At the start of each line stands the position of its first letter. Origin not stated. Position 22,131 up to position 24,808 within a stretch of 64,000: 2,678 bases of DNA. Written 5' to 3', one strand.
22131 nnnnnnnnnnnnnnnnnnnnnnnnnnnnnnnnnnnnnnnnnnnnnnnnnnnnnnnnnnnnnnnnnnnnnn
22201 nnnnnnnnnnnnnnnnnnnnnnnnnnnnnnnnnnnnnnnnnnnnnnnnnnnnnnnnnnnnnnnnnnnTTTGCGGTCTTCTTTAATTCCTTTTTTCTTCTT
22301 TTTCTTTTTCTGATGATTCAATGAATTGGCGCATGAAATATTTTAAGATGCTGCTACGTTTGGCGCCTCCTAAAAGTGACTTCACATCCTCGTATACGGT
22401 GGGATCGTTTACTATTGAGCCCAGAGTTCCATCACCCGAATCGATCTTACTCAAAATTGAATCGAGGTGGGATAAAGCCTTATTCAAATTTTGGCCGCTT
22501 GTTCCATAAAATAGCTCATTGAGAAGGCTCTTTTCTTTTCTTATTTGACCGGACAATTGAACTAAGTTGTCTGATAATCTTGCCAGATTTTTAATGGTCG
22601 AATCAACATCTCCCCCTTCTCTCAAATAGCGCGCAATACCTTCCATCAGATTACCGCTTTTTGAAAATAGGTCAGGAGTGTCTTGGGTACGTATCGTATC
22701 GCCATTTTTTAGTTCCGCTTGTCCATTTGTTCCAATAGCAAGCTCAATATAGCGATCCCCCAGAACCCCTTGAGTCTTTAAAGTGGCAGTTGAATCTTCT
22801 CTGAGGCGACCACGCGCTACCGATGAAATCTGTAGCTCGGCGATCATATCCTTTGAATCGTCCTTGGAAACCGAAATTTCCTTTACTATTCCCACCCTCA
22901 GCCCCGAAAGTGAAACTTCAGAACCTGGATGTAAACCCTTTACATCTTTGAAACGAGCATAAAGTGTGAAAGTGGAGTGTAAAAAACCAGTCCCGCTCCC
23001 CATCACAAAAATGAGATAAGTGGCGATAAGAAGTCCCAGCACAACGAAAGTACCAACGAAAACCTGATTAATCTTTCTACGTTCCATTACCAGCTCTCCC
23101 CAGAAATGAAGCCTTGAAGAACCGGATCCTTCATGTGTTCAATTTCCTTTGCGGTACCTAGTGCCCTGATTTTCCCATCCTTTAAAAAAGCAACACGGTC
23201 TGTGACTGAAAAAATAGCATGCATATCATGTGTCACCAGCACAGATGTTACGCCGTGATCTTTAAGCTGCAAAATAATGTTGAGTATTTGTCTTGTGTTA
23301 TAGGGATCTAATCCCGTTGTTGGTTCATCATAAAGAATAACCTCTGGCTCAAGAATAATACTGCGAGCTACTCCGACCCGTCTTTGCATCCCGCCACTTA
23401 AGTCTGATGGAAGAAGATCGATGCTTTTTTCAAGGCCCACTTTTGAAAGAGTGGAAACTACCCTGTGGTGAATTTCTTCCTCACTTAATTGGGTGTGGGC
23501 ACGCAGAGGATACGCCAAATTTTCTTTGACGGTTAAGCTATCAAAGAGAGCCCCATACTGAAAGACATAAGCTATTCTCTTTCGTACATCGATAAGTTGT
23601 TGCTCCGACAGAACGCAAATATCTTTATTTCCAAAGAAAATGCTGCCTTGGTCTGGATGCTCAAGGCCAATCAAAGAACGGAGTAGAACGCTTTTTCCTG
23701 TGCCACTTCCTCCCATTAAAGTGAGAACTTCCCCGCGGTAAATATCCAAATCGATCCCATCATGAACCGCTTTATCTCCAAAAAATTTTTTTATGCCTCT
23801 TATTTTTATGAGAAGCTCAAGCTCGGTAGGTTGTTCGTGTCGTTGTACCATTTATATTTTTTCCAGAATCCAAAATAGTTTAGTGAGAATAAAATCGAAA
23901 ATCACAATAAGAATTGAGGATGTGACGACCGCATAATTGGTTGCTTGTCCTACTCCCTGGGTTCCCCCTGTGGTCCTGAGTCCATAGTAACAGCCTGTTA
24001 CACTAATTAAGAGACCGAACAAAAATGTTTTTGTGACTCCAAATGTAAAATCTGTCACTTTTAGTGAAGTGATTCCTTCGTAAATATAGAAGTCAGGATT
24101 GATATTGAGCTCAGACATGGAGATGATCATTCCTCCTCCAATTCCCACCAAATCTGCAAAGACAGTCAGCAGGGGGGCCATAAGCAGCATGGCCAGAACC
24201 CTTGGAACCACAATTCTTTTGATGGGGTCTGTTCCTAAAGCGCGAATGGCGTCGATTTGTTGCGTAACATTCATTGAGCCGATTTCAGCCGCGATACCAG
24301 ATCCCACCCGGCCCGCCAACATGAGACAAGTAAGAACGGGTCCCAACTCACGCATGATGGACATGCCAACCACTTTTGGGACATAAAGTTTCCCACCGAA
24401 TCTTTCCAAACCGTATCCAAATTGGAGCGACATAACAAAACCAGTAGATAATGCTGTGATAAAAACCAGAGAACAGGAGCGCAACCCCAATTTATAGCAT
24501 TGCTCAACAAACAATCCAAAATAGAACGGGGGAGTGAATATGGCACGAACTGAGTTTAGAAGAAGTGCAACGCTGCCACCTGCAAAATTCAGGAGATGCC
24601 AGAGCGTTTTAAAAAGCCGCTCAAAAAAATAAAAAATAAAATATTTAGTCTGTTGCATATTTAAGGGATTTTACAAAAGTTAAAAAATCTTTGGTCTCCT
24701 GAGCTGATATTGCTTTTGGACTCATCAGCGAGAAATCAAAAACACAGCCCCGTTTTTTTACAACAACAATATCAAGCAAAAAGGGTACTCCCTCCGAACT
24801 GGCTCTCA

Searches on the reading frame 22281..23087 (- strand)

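Call 6: search_protein_families(library=pfam, proteins=[window:22281-23087:-], max_evalue=0.01)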
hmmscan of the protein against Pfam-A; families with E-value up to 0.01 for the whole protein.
window:22281-23087:- (268 aa): 1 family
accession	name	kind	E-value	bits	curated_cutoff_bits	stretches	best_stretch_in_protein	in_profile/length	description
PF02470.25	MlaD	-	2.4e-18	66.6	25.1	1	40-117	3-79/81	MlaD protein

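Call 7: search_protein_families(library=ncbifam, proteins=[window:22281-23087:-], max_evalue=0.01)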
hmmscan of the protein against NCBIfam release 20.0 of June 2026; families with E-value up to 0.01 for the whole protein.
window:22281-23087:- (268 aa): 4 families
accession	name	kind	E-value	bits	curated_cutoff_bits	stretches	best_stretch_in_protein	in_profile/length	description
TIGR04430.1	OM_asym_MlaD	equivalog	9.8e-26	90.3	135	1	4-134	2-130/146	outer membrane lipid asymmetry maintenance protein MlaD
TIGR00996.1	Mtu_fam_mce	paralog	3.2e-24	85.6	140.5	1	13-226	6-194/291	MCE family protein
NF047463.1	CllEntPrLepto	equivalog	2.4e-09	37.1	400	1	6-243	4-220/250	mammalian cell entry protein Mce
NF008070.2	PRK10807.1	equivalog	0.00054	18.8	525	1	48-232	289-468/542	intermembrane transport protein PqiB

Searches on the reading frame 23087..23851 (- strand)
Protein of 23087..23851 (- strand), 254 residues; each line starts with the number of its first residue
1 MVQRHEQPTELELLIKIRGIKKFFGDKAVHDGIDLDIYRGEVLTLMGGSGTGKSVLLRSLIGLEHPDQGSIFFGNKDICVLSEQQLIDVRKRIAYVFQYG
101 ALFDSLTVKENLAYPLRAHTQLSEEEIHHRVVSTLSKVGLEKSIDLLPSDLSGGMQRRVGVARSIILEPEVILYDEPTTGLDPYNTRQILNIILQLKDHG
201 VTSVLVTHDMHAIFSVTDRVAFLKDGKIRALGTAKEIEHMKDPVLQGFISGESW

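Call 6: search_protein_families(library=pfam, proteins=[window:23087-23851:-], max_evalue=0.01)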
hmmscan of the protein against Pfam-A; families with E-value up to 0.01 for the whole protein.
window:23087-23851:- (254 aa): 2 families
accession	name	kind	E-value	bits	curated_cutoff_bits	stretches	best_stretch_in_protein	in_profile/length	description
PF00005.33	ABC_tran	-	2.2e-31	109.7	25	1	31-179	2-137/137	ABC transporter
PF13304.12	AAA_21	-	7.2e-06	26.7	27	1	125-210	220-300/304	AAA domain, putative AbiEii toxin, Type IV TA system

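Call 7: search_protein_families(library=ncbifam, proteins=[window:23087-23851:-], max_evalue=0.01)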
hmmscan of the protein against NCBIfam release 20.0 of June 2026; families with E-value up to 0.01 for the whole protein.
window:23087-23851:- (254 aa): 191 families (the best 25 are shown)
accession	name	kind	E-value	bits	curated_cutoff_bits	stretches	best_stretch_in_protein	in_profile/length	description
NF008809.0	PRK11831.1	equivalog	1.3e-61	208.2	441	1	12-251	6-246/270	phospholipid ABC transporter ATP-binding protein MlaF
NF006987.0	PRK09452.1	equivalog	9.5e-55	185.8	482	1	4-238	7-236/378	spermidine/putrescine ABC transporter ATP-binding protein PotA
TIGR03265.1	PhnT2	equivalog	9.2e-51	173.1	457.7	1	15-238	5-223/353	putative 2-aminoethylphosphonate ABC transporter ATP-binding protein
TIGR00968.1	3a0106s01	subfamily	1.9e-50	171.6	342.75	1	15-239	1-220/237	sulfate ABC transporter ATP-binding protein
TIGR02673.1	FtsE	equivalog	7.9e-50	169.5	264.85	1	17-227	4-214/214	cell division ATP-binding protein FtsE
TIGR01186.1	proV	subfamily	6e-49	167.1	326.6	1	26-238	6-218/363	betaine/proline/choline family ABC transporter ATP-binding protein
NF040933.2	ABC_arch_GlcV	equivalog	1.9e-48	165.2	450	1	15-238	3-230/357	glucose ABC transporter ATP-binding protein GlcV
TIGR00972.1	3a0107s01c2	equivalog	2.2e-48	164.8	343.2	1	15-251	2-245/248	phosphate ABC transporter ATP-binding protein PstB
TIGR02982.1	heterocyst_DevA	subfamily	2.4e-48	164.6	295.8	1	15-228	2-219/220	ABC exporter ATP-binding subunit, DevA family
NF008338.0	PRK11124.1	equivalog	4.1e-48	164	369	1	15-244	3-235/242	arginine ABC transporter ATP-binding protein ArtP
NF043075.1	MMSYN1_0197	equivalog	5.5e-48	163.7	550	1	14-238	2-221/341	spermidine/putrescine ABC transporter ATP-binding protein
NF008513.0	PRK11432.1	equivalog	1.3e-47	162.4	496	1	14-239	6-226/351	ferric ABC transporter ATP-binding protein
NF008428.0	PRK11264.1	equivalog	1.7e-47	161.8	406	1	15-237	4-231/250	L-cystine ABC transporter ATP-binding protein TcyN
TIGR03608.1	L_ocin_972_ABC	subfamily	1.9e-47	161.4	254.85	1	18-220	2-203/206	putative bacteriocin export ABC transporter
TIGR04521.1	ECF_ATPase_2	equivalog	2e-47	161.6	330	1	27-238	19-233/279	energy-coupling factor transporter ATPase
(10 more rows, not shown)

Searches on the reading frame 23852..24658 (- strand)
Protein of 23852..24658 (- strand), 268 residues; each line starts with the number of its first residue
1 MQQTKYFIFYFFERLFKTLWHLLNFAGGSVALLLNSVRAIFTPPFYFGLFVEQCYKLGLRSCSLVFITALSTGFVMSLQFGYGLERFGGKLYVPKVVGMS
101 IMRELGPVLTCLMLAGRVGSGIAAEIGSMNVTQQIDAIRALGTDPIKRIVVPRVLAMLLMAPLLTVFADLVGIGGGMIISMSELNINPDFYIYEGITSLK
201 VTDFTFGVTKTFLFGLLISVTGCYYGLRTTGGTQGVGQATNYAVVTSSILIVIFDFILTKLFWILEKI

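Call 6: search_protein_families(library=pfam, proteins=[window:23852-24658:-], max_evalue=0.01)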
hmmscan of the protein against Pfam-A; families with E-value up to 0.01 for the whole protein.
window:23852-24658:- (268 aa): 1 family
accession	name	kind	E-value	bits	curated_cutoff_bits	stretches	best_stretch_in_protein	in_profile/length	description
PF02405.21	MlaE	-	8.5e-76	254.7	22.5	1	50-260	1-211/212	Permease MlaE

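Call 7: search_protein_families(library=ncbifam, proteins=[window:23852-24658:-], max_evalue=0.01)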
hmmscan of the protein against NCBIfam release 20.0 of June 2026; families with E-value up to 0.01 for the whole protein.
window:23852-24658:- (268 aa): 2 families
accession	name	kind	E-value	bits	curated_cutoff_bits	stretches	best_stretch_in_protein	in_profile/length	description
TIGR00056.1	TIGR00056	subfamily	6.2e-67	226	212.2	1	45-262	40-256/260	MlaE family lipid ABC transporter permease subunit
NF033619.1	perm_MlaE_1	exception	1.6e-50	172.1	315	1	21-262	9-251/253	lipid asymmetry maintenance ABC transporter permease subunit MlaE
